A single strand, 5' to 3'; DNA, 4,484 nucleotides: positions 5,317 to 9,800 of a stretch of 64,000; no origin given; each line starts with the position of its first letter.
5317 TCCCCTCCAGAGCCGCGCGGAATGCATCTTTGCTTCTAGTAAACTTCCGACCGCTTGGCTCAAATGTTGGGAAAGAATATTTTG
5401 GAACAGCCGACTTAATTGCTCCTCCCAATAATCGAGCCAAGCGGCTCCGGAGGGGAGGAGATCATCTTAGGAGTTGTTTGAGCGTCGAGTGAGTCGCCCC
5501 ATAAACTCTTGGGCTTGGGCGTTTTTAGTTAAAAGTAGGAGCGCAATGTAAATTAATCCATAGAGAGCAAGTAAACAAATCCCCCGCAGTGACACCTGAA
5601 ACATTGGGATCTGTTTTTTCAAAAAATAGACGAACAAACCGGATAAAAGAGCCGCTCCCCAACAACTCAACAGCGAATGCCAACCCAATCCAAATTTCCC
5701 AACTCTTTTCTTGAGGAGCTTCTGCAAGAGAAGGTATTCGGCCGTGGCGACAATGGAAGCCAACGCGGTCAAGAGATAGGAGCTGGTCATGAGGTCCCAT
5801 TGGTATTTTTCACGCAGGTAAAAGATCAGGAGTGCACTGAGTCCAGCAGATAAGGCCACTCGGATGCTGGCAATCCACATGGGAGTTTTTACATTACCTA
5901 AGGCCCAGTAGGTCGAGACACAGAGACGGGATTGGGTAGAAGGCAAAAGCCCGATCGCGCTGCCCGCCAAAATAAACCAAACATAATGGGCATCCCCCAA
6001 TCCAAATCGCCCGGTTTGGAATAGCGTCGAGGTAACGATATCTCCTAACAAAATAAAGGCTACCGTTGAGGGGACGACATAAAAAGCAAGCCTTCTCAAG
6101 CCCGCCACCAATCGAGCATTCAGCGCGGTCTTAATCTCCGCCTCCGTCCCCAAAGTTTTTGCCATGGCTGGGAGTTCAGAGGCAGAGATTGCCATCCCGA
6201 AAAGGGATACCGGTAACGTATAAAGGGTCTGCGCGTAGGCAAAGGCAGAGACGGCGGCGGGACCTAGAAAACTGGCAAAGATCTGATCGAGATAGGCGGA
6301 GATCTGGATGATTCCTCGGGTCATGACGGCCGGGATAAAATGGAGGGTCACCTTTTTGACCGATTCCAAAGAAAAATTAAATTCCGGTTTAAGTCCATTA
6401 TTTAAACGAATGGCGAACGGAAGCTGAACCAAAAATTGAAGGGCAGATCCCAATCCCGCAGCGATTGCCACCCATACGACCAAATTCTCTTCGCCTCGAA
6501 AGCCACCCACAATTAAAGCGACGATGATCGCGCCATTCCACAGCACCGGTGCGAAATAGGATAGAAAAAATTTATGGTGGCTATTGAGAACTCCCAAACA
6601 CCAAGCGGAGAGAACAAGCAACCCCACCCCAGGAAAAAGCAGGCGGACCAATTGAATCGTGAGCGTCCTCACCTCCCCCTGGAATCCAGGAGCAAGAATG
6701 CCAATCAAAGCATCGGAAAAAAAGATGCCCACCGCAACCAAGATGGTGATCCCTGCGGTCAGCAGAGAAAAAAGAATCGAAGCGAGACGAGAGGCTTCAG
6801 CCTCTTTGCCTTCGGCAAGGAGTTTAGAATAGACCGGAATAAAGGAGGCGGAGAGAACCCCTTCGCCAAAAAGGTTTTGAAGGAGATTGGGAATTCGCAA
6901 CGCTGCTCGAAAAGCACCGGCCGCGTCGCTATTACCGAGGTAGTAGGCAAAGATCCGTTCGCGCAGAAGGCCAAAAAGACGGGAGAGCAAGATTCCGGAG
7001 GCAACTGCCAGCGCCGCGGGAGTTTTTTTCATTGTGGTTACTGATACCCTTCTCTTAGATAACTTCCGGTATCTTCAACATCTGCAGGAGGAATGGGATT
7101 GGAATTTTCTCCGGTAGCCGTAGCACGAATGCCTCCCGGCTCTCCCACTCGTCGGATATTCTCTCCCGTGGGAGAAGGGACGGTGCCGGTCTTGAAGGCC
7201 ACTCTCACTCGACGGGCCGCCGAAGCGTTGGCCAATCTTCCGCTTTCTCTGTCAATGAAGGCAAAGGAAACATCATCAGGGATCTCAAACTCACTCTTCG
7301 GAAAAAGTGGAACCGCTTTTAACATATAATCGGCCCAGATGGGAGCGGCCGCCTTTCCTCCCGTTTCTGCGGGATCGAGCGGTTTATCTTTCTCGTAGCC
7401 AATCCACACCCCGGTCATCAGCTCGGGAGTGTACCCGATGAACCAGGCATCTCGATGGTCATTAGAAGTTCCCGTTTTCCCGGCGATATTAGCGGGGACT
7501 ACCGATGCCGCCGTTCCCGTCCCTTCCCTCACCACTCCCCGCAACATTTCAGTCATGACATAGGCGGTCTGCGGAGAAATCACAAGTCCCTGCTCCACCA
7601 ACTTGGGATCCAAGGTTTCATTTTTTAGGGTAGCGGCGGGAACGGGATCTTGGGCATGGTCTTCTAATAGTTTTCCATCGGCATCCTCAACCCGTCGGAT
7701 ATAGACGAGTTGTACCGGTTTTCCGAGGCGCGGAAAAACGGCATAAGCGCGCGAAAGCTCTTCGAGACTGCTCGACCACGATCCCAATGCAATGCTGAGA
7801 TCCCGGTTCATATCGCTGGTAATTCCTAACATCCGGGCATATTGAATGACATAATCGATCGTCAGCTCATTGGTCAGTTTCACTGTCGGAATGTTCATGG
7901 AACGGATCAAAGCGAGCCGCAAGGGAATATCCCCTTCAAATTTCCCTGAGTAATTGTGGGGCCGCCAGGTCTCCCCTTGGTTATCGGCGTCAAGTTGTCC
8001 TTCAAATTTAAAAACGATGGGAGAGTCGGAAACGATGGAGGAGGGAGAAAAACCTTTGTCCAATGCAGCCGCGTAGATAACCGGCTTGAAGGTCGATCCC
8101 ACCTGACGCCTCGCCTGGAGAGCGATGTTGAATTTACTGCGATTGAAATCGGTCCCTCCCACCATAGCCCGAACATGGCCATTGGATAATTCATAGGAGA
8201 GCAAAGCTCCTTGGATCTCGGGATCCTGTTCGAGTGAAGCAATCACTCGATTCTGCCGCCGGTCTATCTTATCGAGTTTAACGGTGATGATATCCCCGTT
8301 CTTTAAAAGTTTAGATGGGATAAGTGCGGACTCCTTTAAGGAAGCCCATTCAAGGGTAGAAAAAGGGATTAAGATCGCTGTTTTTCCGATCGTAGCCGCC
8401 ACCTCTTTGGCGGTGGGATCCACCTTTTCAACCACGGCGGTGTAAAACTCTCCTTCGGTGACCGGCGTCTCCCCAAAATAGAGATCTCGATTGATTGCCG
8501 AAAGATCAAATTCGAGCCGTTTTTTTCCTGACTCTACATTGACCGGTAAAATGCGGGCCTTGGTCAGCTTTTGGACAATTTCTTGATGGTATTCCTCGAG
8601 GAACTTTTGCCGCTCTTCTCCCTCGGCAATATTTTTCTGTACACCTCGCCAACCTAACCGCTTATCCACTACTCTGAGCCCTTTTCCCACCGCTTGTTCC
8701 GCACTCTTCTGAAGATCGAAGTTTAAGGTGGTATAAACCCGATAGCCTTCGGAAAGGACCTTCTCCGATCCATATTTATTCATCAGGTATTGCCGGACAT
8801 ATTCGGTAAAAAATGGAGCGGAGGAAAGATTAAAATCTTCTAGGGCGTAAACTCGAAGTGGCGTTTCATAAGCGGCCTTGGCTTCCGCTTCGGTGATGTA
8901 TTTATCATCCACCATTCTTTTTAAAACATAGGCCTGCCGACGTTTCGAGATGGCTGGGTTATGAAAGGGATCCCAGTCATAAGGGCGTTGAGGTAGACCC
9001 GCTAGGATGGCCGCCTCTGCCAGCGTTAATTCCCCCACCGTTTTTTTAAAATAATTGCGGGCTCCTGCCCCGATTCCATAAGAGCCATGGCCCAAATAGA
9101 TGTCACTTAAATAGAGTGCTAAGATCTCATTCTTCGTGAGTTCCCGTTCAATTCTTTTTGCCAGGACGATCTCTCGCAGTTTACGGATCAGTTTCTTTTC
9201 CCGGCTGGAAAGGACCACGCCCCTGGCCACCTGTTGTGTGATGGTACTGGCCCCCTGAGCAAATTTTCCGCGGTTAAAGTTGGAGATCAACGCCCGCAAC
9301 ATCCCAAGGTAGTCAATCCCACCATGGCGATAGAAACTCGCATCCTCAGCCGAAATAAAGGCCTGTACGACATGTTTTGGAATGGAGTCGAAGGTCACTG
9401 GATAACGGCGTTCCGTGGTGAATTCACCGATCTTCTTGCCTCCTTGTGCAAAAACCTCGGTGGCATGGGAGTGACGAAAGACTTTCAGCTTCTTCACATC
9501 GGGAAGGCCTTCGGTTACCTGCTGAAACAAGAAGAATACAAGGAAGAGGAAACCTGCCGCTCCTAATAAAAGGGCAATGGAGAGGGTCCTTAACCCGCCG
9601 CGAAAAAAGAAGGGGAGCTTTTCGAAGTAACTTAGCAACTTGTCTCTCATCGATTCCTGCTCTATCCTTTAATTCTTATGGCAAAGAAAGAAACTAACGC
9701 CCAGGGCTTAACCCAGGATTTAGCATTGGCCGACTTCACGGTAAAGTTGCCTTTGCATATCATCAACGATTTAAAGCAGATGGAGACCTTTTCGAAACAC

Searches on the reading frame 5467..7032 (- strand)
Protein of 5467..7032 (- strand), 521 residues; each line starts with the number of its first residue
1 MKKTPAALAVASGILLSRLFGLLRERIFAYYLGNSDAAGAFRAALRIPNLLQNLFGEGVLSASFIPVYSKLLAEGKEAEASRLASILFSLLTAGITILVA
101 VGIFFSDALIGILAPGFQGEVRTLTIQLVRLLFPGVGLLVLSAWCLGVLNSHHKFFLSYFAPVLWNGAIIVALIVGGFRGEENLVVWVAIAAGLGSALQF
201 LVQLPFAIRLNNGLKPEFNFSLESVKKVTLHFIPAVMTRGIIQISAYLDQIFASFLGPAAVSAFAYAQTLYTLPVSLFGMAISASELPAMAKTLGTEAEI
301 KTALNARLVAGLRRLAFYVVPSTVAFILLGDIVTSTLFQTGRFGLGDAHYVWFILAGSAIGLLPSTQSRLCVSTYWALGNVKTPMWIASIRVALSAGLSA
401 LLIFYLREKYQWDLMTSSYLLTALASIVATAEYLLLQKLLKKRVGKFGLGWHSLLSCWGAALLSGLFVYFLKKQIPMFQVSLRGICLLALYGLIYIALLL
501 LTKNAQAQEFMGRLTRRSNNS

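Call 63: search_protein_families(library=pfam, proteins=[window:5467-7032:-], max_evalue=0.001)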
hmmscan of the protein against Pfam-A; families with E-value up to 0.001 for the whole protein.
window:5467-7032:- (521 aa): 1 family
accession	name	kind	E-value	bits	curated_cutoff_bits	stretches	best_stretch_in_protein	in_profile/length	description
PF03023.19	MurJ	-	1.4e-81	274.9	27.4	1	28-473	1-434/451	Lipid II flippase MurJ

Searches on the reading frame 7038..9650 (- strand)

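Call 63: search_protein_families(library=pfam, proteins=[window:7038-9650:-], max_evalue=0.001)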
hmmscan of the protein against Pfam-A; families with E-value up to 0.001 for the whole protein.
window:7038-9650:- (870 aa): 3 families
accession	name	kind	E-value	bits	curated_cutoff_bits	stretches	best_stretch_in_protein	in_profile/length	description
PF00912.28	Transgly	-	5.3e-60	202.3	27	1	71-246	2-177/178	Transglycosylase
PF00905.27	Transpeptidase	-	4.2e-28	98.9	22.1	1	486-776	6-298/299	Penicillin binding protein transpeptidase domain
PF17092.11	PCB_OB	-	1.4e-05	26.2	27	1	395-479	27-111/111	Penicillin-binding protein OB-like domain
